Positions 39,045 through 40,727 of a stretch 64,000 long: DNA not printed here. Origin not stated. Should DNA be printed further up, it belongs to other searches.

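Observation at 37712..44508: Candidate lipid-derived signalling system: FadL + alpha-oxoamine synthase + exported methyltransferase converging on an Hpt / 6-TM hybrid kinase / single-domain RR phosphorelay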

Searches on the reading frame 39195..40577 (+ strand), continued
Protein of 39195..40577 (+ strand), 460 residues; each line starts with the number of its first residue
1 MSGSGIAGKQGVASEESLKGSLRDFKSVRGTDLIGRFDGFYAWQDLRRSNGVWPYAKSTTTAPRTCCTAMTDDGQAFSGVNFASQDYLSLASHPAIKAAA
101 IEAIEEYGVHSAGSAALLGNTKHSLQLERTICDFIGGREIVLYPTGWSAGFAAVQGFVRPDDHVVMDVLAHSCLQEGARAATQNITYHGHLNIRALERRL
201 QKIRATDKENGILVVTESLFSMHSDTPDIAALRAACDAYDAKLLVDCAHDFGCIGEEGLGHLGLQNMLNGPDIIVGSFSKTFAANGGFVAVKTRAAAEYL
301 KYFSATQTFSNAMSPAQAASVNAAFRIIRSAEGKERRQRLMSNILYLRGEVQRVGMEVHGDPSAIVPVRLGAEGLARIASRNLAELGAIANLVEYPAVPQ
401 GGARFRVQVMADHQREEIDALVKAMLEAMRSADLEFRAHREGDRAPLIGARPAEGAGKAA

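Call 25: search_protein_families(library=pfam, proteins=[L011:7291-9693:-, L011:11325-11801:+, L011:14376-14993:+, L011:15180-15872:+, L011:4805-6205:-, L048:14261-15004:+, L068:13742-14176:+, L060:2125-3312:+, L075:13732-15060:-, L080:14503-15726:-], max_evalue=0.001)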
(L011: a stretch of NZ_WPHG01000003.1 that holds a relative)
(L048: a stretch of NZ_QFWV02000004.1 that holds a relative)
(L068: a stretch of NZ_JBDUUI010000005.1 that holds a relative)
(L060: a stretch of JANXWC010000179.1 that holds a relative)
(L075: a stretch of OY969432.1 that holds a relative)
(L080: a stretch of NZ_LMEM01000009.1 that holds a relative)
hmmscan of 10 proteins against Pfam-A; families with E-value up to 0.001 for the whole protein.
L011:7291-9693:- (800 aa): 5 families
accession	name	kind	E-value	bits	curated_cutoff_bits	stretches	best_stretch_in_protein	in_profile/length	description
PF00563.25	EAL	-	5.6e-71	239.1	31.3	1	533-764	2-236/236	EAL domain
PF00990.26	GGDEF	-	1.8e-45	155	23.8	1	356-511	1-159/161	Diguanylate cyclase, GGDEF domain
PF08448.16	PAS_4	-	3.7e-10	40.4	23.1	1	236-346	2-109/110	PAS fold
PF13426.13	PAS_9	-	9.3e-05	23.1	27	1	246-344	8-103/103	PAS domain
PF00989.32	PAS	-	0.00086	19.7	22.6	0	233-342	5-113/113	PAS fold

L011:11325-11801:+ (158 aa): 1 family
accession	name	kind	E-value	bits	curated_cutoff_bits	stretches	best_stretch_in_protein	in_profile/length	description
PF00072.30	Response_reg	-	9.4e-14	52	30.2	1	36-149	2-110/111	Response regulator receiver domain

L011:14376-14993:+ (205 aa): 2 families
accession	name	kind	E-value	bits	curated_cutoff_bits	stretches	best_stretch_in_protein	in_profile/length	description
PF13505.12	OMP_b-brl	-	5.8e-12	46.6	28.7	1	19-205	3-175/175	Outer membrane protein beta-barrel domain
PF13609.12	Porin_4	-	0.00028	21.2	27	1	52-183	186-308/310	Gram-negative porin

L011:15180-15872:+ (230 aa): 3 families
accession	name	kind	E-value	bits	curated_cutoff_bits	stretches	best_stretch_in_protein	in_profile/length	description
PF00583.31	Acetyltransf_1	-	3.7e-10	40.5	20.7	1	53-143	24-114/116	Acetyltransferase (GNAT) family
PF13302.13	Acetyltransf_3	-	2.4e-05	25.5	25.4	1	47-143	34-135/138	Acetyltransferase (GNAT) domain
PF13673.13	Acetyltransf_10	-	0.00098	19.5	23.6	0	54-137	23-100/128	Acetyltransferase (GNAT) domain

L011:4805-6205:- (466 aa): 2 families
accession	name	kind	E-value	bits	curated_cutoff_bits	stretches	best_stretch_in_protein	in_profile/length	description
PF00206.25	Lyase_1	-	1.9e-77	261.2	27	1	16-307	4-312/312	Lyase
PF14698.11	ASL_C2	-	3.7e-28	98.2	27.3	1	370-438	1-68/69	Argininosuccinate lyase C-terminal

L048:14261-15004:+ (247 aa): 0 families

L068:13742-14176:+ (144 aa): 0 families

L060:2125-3312:+ (395 aa): 2 families
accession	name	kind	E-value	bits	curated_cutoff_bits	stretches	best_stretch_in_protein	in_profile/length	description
PF00072.30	Response_reg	-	2.8e-24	85.8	30.2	1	20-125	2-105/111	Response regulator receiver domain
PF02518.31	HATPase_c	-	9.9e-16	58.6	26.4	1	270-380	2-109/111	Histidine kinase-, DNA gyrase B-, and HSP90-like ATPase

L075:13732-15060:- (442 aa): 2 families
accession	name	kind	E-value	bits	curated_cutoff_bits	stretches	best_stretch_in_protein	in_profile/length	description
PF03786.19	UxuA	-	1.6e-110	369.7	23.7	1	41-436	2-351/352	D-mannonate dehydratase (UxuA)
PF01261.30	AP_endonuc_2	-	1.4e-09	38.4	31.1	1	242-377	89-216/249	Xylose isomerase-like TIM barrel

L080:14503-15726:- (407 aa): 2 families
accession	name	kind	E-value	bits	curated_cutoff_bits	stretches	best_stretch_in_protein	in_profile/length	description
PF03786.19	UxuA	-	1.4e-110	369.8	23.7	1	5-400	2-351/352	D-mannonate dehydratase (UxuA)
PF01261.30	AP_endonuc_2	-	1.2e-06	28.8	31.1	1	207-340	90-215/249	Xylose isomerase-like TIM barrel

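Call 26: search_protein_representatives(protein=window:39195-40577:+)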
Query: 460 residues. Proteins with E-value up to 0.001 (for the whole library): 14165; up to 1e-10: 8349; up to 1e-30: 2036. The best 150 are listed.
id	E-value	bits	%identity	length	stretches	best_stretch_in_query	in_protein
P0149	5.9e-179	611.9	86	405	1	80-402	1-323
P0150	6.1e-161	552.5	75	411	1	17-337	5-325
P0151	1.3e-147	508.7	54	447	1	12-429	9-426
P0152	3.1e-143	494.2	54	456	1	16-432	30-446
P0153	1.4e-139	482.2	51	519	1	13-434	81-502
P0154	3.6e-122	424.8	51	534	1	21-417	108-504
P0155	2.3e-121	422.2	47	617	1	15-432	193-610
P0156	2.5e-120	418.7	50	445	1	13-420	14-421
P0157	6.5e-120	417.3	48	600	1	16-423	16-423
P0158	2.6e-119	415.4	49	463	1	19-420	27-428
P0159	7.9e-119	413.8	47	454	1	18-430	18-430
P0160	6.8e-118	410.7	48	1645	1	13-428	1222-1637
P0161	4.1e-114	398.2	45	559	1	15-429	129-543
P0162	1.0e-113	397.0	45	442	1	13-440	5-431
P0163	7.0e-113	394.2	47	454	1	14-430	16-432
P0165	1.9e-110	386.2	43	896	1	18-432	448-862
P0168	2.3e-108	379.3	46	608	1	16-436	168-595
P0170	8.7e-107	374.1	44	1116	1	17-432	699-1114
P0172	1.9e-104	366.4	45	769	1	10-417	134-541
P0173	2.5e-102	359.4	41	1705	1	17-442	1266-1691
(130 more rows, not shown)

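Call 27: search_protein_families(library=pfam, proteins=[P0155, P0157, P0160, P0165, P0170, P0173, P0172, P0153, P0161, P0168], max_evalue=0.0001)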
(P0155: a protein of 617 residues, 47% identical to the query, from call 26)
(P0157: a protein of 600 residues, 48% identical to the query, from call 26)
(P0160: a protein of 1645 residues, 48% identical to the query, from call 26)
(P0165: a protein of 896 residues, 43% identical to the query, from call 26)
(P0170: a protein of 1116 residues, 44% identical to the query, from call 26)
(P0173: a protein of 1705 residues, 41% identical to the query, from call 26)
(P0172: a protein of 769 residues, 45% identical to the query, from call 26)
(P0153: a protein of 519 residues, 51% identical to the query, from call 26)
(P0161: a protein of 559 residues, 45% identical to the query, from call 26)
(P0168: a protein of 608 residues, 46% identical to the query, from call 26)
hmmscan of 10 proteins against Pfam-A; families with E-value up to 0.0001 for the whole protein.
P0155 (617 aa): 2 families
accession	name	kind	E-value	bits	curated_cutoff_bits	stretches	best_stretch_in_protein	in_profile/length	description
PF00155.27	Aminotran_1_2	-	1.5e-36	126.8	19.7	1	257-599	3-357/361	Aminotransferase class I and II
PF01212.27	Beta_elim_lyase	-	3.9e-06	26.8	27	1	300-483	32-228/288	Beta-eliminating lyase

P0157 (600 aa): 4 families
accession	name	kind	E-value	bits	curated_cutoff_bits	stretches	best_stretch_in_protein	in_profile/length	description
PF00155.27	Aminotran_1_2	-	6.8e-36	124.6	19.7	1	78-422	2-358/361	Aminotransferase class I and II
PF00027.35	cNMP_binding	-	2.3e-15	56.8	27.5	1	482-565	3-87/89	Cyclic nucleotide-binding domain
PF01212.27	Beta_elim_lyase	-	5.9e-07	29.5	27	1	125-338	35-232/288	Beta-eliminating lyase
PF01053.26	Cys_Met_Meta_PP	-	3e-06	26.5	27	1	126-280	56-198/381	Cys/Met metabolism PLP-dependent enzyme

P0160 (1645 aa): 10 families
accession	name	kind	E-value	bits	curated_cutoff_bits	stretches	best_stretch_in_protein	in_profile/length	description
PF00501.34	AMP-binding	-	2.9e-65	221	29.9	1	21-402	2-384/384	AMP-binding enzyme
PF00155.27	Aminotran_1_2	-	4.8e-39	135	19.7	1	1288-1631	3-358/361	Aminotransferase class I and II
PF00441.29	Acyl-CoA_dh_1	-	2.2e-30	106.2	22.4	1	822-966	1-144/150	Acyl-CoA dehydrogenase, C-terminal domain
PF02770.24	Acyl-CoA_dh_M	-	2.5e-15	56.8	33.3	1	714-810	1-97/97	Acyl-CoA dehydrogenase, middle domain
PF02771.21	Acyl-CoA_dh_N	-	1.4e-14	54.8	22.9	1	604-709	5-112/113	Acyl-CoA dehydrogenase, N-terminal domain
PF00550.31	PP-binding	-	1.9e-11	44.5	20.8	1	1142-1193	16-67/67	Phosphopantetheine attachment site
PF01212.27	Beta_elim_lyase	-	3.9e-08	33.4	27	1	1333-1529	34-215/288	Beta-eliminating lyase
PF01053.26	Cys_Met_Meta_PP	-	7.3e-07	28.5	27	1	1334-1456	55-174/381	Cys/Met metabolism PLP-dependent enzyme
PF22924.1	ACOX_C_alpha1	-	1.6e-05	25.2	27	0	867-964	61-161/169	Acyl-CoA oxidase, C-alpha1 domain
PF08028.16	Acyl-CoA_dh_2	-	3.2e-05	24.7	22.7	0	838-957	2-130/134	Acyl-CoA dehydrogenase, C-terminal domain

P0165 (896 aa): 6 families
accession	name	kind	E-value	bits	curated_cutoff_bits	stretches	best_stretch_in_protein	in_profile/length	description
PF00155.27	Aminotran_1_2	-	3.4e-39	135.5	19.7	1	508-854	2-360/361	Aminotransferase class I and II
PF01494.25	FAD_binding_3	-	4.1e-22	79.3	22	1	2-342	2-338/349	FAD binding domain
PF01266.30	DAO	-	7.1e-07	29.5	27.9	1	3-41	1-39/353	FAD dependent oxidoreductase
PF05834.18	Lycopene_cycl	-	2.9e-06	27.1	23.4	1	3-177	1-145/380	Lycopene cyclase protein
PF01053.26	Cys_Met_Meta_PP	-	4.8e-06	25.8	27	1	555-681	55-178/381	Cys/Met metabolism PLP-dependent enzyme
PF01212.27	Beta_elim_lyase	-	4.7e-05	23.3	27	0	549-728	29-218/288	Beta-eliminating lyase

P0170 (1116 aa): 4 families
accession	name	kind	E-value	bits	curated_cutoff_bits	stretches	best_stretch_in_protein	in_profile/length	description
PF00501.34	AMP-binding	-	3.2e-63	214.3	29.9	1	22-417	4-384/384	AMP-binding enzyme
PF00155.27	Aminotran_1_2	-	6.5e-33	114.8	19.7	1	761-1107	3-361/361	Aminotransferase class I and II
PF23024.1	AMP-dom_DIP2-like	-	4.3e-10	40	27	1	460-572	2-107/110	Disco-interacting protein 2-like, AMP domain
PF00550.31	PP-binding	-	1.1e-08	35.6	20.8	1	611-669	7-67/67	Phosphopantetheine attachment site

P0173 (1705 aa): 8 families
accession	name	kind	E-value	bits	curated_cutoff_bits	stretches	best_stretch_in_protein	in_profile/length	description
PF00501.34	AMP-binding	-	6.2e-70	236.4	29.9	1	11-405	3-384/384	AMP-binding enzyme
PF00441.29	Acyl-CoA_dh_1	-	4.7e-33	114.9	22.4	1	813-956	1-143/150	Acyl-CoA dehydrogenase, C-terminal domain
PF00155.27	Aminotran_1_2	-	6.7e-32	111.5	19.7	1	1328-1674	3-361/361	Aminotransferase class I and II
PF02770.24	Acyl-CoA_dh_M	-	3.3e-18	66.1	33.3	1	703-800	1-96/97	Acyl-CoA dehydrogenase, middle domain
PF02771.21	Acyl-CoA_dh_N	-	6.8e-17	62.3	22.9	1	596-698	8-112/113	Acyl-CoA dehydrogenase, N-terminal domain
PF00550.31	PP-binding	-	2.3e-11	44.2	20.8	1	1160-1225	2-67/67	Phosphopantetheine attachment site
PF08028.16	Acyl-CoA_dh_2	-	8.5e-11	42.7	22.7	1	829-948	2-130/134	Acyl-CoA dehydrogenase, C-terminal domain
PF23024.1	AMP-dom_DIP2-like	-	4e-06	27.3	27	1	449-561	2-107/110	Disco-interacting protein 2-like, AMP domain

P0172 (769 aa): 3 families
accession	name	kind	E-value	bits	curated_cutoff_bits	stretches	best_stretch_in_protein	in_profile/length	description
PF00155.27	Aminotran_1_2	-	6e-33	114.9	19.7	1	202-547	2-359/361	Aminotransferase class I and II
PF00550.31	PP-binding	-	1.8e-10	41.4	20.8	1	62-115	14-67/67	Phosphopantetheine attachment site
PF21926.2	FeeM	-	2.8e-06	27.6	27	1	588-718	2-131/158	N-acyl amino acid synthase FeeM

P0153 (519 aa): 3 families
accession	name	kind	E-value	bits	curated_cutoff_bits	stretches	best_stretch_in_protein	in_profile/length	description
PF00155.27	Aminotran_1_2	-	3.4e-44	151.9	19.7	1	148-493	4-361/361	Aminotransferase class I and II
PF01212.27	Beta_elim_lyase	-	3.8e-08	33.5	27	1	186-437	28-238/288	Beta-eliminating lyase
PF01053.26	Cys_Met_Meta_PP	-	2e-05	23.7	27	1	194-391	56-243/381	Cys/Met metabolism PLP-dependent enzyme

P0161 (559 aa): 3 families
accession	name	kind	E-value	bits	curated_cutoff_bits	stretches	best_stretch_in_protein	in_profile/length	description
PF00155.27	Aminotran_1_2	-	1.2e-38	133.6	19.7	1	192-539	2-361/361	Aminotransferase class I and II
PF01212.27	Beta_elim_lyase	-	5.3e-05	23.1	27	1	231-419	27-228/288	Beta-eliminating lyase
PF01053.26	Cys_Met_Meta_PP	-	6e-05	22.2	27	1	238-361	54-174/381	Cys/Met metabolism PLP-dependent enzyme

P0168 (608 aa): 2 families
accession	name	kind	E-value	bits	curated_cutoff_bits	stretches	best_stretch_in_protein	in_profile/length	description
PF00155.27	Aminotran_1_2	-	1.9e-36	126.4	19.7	1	232-584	4-361/361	Aminotransferase class I and II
PF00027.35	cNMP_binding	-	6e-12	45.8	27.5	1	25-104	1-85/89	Cyclic nucleotide-binding domain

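Call 29: find_encoding_contigs(protein=P0151, flank=8000, max_places=3)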
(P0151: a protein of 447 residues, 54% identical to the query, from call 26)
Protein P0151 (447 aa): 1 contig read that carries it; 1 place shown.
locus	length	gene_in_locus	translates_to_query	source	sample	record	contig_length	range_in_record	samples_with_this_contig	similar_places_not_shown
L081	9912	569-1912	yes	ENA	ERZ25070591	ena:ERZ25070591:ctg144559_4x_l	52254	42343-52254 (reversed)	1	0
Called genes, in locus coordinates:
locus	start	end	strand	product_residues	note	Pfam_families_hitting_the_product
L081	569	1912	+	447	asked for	PF00155:Aminotran_1_2, PF01212:Beta_elim_lyase (weak), PF01053:Cys_Met_Meta_PP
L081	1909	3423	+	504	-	PF00512:HisKA, PF02518:HATPase_c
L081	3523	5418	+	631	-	PF00072:Response_reg, PF00990:GGDEF, PF00563:EAL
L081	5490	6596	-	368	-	PF13340:DUF4096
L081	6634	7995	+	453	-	PF00512:HisKA, PF02518:HATPase_c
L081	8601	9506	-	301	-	PF13276:HTH_21, PF00665:rve, PF13683:rve_3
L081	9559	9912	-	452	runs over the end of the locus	PF13808:DDE_Tnp_1_assoc, PF01609:DDE_Tnp_1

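Call 30: find_encoding_contigs(protein=P0152, flank=8000, max_places=2)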
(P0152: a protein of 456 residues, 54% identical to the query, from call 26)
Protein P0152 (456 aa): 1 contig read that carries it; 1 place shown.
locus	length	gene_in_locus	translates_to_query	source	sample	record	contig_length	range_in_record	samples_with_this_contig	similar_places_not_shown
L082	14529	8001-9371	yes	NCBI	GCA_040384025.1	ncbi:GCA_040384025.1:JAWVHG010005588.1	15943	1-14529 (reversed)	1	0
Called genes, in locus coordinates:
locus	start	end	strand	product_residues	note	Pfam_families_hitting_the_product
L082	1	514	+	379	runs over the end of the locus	PF13439:Glyco_transf_4, PF00534:Glycos_transf_1, PF13692:Glyco_trans_1_4, PF20706:GT4-conflict (weak)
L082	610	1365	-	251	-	PF00497:SBP_bac_3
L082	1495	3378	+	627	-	PF00009:GTP_EFTU, PF01926:MMR_HSR1 (weak), PF22042:EF-G_D2 (weak), PF03144:GTP_EFTU_D2, PF00679:EFG_C, PF21018:BipA_C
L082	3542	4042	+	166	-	-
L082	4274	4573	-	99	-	-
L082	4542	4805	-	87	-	PF04365:BrnT_toxin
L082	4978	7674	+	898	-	PF01624:MutS_I, PF05188:MutS_II, PF05192:MutS_III, PF05190:MutS_IV, PF00488:MutS_V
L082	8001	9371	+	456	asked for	PF00155:Aminotran_1_2, PF01053:Cys_Met_Meta_PP (faint)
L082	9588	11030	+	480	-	-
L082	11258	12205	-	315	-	-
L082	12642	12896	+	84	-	PF01084:Ribosomal_S18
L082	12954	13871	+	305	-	PF00512:HisKA, PF02518:HATPase_c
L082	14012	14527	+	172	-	?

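Call 31: find_encoding_contigs(protein=P0156, flank=8000, max_places=2)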
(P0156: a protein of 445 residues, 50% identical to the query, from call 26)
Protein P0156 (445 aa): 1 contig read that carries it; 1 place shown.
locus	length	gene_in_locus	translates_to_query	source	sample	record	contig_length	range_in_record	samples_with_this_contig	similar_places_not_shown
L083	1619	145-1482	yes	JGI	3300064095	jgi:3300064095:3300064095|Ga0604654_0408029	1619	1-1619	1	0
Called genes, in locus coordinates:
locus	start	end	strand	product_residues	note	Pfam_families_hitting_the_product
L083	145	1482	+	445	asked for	PF00155:Aminotran_1_2, PF01212:Beta_elim_lyase (weak)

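Call 32: find_encoding_contigs(protein=P0159, flank=8000, max_places=2)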
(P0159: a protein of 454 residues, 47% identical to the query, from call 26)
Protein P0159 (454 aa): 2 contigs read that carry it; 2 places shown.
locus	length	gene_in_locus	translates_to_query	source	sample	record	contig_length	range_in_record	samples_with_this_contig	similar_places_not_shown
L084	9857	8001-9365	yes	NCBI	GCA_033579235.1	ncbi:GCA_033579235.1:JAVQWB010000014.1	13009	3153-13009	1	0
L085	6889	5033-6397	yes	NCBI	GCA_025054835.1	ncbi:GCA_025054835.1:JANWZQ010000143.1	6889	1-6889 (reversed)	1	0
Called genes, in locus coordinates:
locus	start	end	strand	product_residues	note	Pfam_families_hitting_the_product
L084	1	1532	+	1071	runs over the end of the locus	PF00873:ACR_tran, PF02355:SecD_SecF_C (weak)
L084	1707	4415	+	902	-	PF13492:GAF_3 (faint), PF00990:GGDEF, PF01966:HD, PF13487:HD_5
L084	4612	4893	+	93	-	-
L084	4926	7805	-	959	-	PF13401:AAA_22 (faint), PF03704:BTAD, PF07719:TPR_2 (faint), PF13374:TPR_10 (faint), PF13176:TPR_7 (faint), PF13191:AAA_16 (weak), PF25872:HTH_77 (weak), PF13424:TPR_12, +1 more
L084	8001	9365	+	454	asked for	PF00155:Aminotran_1_2, PF01053:Cys_Met_Meta_PP (weak), PF01212:Beta_elim_lyase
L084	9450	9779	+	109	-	PF08100:Dimerisation (weak), PF12840:HTH_20, PF01022:HTH_5, PF12802:MarR_2 (weak)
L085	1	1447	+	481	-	PF00990:GGDEF, PF13487:HD_5, PF01966:HD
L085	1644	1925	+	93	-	-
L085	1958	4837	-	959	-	PF13401:AAA_22 (faint), PF03704:BTAD, PF07719:TPR_2 (faint), PF13374:TPR_10 (faint), PF13176:TPR_7 (faint), PF13191:AAA_16 (weak), PF25872:HTH_77 (weak), PF13424:TPR_12, +1 more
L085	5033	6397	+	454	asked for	PF00155:Aminotran_1_2, PF01053:Cys_Met_Meta_PP (weak), PF01212:Beta_elim_lyase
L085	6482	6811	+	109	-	PF08100:Dimerisation (weak), PF12840:HTH_20, PF01022:HTH_5, PF12802:MarR_2 (weak)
